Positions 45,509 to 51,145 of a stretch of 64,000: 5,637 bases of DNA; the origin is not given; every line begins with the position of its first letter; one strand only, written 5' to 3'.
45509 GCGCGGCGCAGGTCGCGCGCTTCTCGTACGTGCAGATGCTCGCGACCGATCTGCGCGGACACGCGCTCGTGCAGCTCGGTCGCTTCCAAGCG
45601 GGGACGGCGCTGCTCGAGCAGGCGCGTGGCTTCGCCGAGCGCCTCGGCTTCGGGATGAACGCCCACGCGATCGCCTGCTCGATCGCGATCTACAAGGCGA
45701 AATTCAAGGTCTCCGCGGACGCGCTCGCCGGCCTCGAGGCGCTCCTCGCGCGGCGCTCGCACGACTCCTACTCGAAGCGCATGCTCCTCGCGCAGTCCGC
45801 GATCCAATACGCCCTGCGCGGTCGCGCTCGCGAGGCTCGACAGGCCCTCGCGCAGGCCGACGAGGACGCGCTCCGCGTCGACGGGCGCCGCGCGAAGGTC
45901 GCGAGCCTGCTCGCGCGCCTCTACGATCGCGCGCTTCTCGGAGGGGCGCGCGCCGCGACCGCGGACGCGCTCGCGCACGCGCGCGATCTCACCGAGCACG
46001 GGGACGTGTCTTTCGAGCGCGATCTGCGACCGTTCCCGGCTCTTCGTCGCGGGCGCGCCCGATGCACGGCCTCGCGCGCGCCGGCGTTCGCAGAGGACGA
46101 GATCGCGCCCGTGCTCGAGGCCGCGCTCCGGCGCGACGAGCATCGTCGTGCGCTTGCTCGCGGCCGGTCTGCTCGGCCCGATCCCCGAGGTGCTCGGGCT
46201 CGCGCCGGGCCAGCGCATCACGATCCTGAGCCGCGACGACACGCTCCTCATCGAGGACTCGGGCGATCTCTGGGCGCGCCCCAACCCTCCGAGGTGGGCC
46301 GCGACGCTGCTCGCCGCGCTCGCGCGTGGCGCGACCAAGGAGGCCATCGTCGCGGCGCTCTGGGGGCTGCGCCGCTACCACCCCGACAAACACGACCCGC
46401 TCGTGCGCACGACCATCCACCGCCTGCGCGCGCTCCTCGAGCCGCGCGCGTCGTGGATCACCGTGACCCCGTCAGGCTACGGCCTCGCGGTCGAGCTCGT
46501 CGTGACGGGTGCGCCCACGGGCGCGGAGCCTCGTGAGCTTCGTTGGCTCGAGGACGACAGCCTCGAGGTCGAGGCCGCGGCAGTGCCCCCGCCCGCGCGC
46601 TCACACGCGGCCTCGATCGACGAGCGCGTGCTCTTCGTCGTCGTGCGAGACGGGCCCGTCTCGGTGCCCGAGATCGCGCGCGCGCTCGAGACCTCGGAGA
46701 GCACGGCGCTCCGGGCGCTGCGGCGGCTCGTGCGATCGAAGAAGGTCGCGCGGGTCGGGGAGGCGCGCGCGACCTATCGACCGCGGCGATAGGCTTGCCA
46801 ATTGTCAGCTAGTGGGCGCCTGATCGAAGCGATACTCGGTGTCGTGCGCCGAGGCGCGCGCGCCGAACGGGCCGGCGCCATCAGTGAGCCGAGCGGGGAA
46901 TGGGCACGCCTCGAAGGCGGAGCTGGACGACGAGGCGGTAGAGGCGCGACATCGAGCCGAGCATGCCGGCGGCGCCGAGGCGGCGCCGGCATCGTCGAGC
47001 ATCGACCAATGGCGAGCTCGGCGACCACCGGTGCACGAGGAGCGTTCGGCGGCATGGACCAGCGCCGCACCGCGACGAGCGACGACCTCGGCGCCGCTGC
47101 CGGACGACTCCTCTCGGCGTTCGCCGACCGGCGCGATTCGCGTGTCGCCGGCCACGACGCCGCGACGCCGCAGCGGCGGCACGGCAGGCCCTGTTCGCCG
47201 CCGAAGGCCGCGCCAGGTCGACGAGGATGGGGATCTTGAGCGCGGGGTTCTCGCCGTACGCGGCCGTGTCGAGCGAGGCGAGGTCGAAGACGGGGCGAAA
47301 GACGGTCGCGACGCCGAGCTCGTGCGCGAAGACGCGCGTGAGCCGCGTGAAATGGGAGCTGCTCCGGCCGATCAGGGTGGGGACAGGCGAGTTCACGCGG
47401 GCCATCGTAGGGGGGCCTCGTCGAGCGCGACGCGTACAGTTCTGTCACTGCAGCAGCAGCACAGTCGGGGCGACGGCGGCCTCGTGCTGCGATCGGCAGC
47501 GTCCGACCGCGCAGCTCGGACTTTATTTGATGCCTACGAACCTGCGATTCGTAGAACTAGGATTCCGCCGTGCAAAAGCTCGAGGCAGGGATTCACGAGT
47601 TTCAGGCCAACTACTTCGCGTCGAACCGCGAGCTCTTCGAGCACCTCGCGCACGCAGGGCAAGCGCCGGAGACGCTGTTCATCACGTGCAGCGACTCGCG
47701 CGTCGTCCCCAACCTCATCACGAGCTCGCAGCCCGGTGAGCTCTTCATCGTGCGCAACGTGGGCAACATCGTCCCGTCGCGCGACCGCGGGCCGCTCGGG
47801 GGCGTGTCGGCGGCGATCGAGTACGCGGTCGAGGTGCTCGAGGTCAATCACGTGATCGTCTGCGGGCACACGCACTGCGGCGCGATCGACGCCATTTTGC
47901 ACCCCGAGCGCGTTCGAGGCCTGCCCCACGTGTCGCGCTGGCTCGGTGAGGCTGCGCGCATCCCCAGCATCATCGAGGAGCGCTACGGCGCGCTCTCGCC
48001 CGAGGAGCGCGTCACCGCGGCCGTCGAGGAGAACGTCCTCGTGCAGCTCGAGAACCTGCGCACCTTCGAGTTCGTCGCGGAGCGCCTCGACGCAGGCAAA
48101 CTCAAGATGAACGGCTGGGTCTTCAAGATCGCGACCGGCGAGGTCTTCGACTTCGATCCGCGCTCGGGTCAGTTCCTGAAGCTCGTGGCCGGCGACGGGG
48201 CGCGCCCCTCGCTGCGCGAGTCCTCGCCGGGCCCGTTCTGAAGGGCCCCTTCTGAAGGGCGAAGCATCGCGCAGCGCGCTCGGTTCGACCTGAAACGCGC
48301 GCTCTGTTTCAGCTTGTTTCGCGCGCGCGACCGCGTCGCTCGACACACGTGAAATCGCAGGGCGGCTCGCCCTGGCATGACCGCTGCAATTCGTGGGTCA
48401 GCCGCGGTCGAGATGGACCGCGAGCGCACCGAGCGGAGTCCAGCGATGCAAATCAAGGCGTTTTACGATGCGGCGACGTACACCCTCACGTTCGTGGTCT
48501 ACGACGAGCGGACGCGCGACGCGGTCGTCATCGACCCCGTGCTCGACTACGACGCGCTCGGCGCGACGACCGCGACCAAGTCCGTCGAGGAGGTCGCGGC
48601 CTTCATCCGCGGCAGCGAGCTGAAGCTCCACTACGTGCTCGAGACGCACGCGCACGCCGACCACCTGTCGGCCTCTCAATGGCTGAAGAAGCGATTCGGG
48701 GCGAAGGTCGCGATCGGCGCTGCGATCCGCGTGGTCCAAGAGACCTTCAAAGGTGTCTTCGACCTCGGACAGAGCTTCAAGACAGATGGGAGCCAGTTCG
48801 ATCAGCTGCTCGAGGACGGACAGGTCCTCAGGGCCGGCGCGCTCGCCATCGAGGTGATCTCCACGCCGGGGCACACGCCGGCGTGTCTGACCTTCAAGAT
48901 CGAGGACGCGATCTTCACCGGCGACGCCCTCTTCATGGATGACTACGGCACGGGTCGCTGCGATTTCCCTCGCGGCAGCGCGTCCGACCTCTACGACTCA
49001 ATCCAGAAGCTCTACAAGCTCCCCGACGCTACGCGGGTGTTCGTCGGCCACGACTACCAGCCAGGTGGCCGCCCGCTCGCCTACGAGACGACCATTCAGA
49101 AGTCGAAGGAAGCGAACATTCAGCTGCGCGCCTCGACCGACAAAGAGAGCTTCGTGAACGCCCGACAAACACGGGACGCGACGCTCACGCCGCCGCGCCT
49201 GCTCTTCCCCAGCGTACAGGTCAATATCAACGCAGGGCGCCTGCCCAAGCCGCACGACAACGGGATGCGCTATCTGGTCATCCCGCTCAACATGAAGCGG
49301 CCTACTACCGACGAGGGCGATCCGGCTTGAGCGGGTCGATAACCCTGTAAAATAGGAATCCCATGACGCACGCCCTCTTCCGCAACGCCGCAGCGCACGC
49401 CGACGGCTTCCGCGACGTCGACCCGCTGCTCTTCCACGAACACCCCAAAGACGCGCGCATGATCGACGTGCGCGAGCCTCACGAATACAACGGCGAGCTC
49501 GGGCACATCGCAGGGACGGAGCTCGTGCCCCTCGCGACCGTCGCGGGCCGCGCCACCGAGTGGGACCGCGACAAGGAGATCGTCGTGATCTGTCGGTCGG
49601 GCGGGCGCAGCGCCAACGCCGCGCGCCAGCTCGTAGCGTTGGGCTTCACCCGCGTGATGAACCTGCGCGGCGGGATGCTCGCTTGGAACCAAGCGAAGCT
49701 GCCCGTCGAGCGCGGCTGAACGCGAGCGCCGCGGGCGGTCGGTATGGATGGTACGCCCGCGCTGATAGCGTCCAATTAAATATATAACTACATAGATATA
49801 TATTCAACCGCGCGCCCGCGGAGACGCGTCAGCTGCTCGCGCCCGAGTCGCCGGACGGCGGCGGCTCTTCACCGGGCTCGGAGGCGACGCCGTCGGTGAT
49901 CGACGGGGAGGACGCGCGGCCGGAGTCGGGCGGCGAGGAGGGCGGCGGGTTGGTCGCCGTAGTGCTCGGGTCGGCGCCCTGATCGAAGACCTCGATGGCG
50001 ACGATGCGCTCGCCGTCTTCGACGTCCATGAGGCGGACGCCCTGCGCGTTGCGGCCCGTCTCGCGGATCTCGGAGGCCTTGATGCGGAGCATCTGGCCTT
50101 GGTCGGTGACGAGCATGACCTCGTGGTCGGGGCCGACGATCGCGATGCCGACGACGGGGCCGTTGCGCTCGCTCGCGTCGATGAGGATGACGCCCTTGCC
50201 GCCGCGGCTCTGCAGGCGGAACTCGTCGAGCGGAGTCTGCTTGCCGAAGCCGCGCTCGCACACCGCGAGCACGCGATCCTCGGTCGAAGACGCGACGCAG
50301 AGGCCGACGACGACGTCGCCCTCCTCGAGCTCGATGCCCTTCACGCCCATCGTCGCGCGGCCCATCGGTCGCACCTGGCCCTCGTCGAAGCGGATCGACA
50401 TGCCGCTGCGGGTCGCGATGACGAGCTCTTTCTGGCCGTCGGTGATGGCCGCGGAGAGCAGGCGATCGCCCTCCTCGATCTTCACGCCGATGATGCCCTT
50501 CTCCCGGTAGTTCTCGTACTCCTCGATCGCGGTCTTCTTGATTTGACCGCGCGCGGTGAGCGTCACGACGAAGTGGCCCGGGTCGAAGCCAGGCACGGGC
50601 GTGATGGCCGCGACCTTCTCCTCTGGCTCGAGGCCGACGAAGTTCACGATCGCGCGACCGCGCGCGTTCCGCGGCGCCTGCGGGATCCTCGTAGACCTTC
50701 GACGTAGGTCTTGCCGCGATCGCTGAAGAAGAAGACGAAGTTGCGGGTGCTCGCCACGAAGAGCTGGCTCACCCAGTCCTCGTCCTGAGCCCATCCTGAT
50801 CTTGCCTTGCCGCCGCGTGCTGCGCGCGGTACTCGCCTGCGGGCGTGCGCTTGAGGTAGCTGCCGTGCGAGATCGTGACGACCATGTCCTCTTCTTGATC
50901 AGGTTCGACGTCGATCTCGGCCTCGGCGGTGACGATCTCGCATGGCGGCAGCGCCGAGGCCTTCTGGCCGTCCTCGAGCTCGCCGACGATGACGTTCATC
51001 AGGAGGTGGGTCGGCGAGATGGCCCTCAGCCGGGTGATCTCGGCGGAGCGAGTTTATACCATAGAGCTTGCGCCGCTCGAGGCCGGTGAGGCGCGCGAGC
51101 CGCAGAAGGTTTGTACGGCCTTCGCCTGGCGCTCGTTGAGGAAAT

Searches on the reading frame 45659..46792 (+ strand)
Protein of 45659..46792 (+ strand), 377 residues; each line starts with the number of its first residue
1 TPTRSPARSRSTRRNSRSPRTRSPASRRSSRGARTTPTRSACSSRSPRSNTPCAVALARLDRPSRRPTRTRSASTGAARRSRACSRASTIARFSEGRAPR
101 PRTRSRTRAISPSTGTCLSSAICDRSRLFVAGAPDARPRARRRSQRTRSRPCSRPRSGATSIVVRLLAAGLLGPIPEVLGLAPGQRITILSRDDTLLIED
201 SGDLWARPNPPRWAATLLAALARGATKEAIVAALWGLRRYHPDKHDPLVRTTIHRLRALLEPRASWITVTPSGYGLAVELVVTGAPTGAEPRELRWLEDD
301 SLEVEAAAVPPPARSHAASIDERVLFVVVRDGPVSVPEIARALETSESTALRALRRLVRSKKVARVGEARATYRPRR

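Call 29: search_protein_families(library=pfam, proteins=[window:45659-46792:+], max_evalue=0.001)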
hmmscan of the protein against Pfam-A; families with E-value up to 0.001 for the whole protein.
window:45659-46792:+ (377 aa): 4 families
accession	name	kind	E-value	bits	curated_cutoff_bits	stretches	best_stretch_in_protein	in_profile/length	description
PF12802.13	MarR_2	-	1.4e-05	25.6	27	1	323-366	9-53/61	MarR family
PF13412.12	HTH_24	-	2.5e-05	24.2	21.9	1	320-360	4-44/48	Winged helix-turn-helix DNA-binding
PF13404.12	HTH_AsnC-type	-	3.8e-05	23.9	27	1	320-357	4-41/42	AsnC-type helix-turn-helix domain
PF01978.25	TrmB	-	0.00045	20.5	25.6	0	321-375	10-64/68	Sugar-specific transcriptional regulator TrmB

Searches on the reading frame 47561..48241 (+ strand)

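Call 29: search_protein_families(library=pfam, proteins=[window:47561-48241:+], max_evalue=0.001)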
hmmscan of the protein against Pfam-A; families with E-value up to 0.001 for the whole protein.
window:47561-48241:+ (226 aa): 1 family
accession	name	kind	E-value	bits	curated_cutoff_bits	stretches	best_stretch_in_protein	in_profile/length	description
PF00484.24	Pro_CA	-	9.9e-49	166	25.7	1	38-195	1-156/156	Carbonic anhydrase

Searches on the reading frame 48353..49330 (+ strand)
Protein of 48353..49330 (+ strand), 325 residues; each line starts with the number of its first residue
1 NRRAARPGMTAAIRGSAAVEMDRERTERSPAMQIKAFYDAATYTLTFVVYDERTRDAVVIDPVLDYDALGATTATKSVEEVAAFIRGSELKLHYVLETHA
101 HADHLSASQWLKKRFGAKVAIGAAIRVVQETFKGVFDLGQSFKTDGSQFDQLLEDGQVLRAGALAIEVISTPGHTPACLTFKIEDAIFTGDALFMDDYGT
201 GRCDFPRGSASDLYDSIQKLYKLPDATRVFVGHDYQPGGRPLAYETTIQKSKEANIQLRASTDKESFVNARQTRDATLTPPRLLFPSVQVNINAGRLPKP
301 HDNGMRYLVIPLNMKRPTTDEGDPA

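Call 29: search_protein_families(library=pfam, proteins=[window:48353-49330:+], max_evalue=0.001)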
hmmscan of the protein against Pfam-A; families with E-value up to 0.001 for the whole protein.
window:48353-49330:+ (325 aa): 2 families
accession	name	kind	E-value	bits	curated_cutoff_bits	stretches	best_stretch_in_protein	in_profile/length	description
PF00753.33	Lactamase_B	-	3.4e-23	83.1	22.7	1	49-233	11-196/196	Metallo-beta-lactamase superfamily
PF12706.13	Lactamase_B_2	-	0.00089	19.3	27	0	58-191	3-142/200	Beta-lactamase superfamily domain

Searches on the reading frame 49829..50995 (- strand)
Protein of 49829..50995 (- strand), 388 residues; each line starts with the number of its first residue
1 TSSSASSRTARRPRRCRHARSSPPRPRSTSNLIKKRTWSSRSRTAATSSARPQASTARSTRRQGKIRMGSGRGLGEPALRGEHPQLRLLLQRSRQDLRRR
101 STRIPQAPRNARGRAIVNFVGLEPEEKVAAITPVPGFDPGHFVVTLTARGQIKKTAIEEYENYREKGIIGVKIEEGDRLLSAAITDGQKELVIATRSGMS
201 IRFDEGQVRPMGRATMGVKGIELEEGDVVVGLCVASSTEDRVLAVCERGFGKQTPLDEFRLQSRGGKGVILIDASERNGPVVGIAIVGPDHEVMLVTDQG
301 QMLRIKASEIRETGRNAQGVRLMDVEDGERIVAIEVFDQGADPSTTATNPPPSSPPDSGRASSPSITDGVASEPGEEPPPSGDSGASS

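Call 98: search_protein_families(library=pfam, proteins=[window:49829-50995:-], max_evalue=0.001)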
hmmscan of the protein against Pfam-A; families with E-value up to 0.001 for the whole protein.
window:49829-50995:- (388 aa): 1 family
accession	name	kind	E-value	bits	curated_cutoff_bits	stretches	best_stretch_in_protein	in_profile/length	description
PF03989.18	DNA_gyraseA_C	-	5.8e-54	179.7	27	4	292-337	2-47/48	DNA gyrase C-terminal domain, beta-propeller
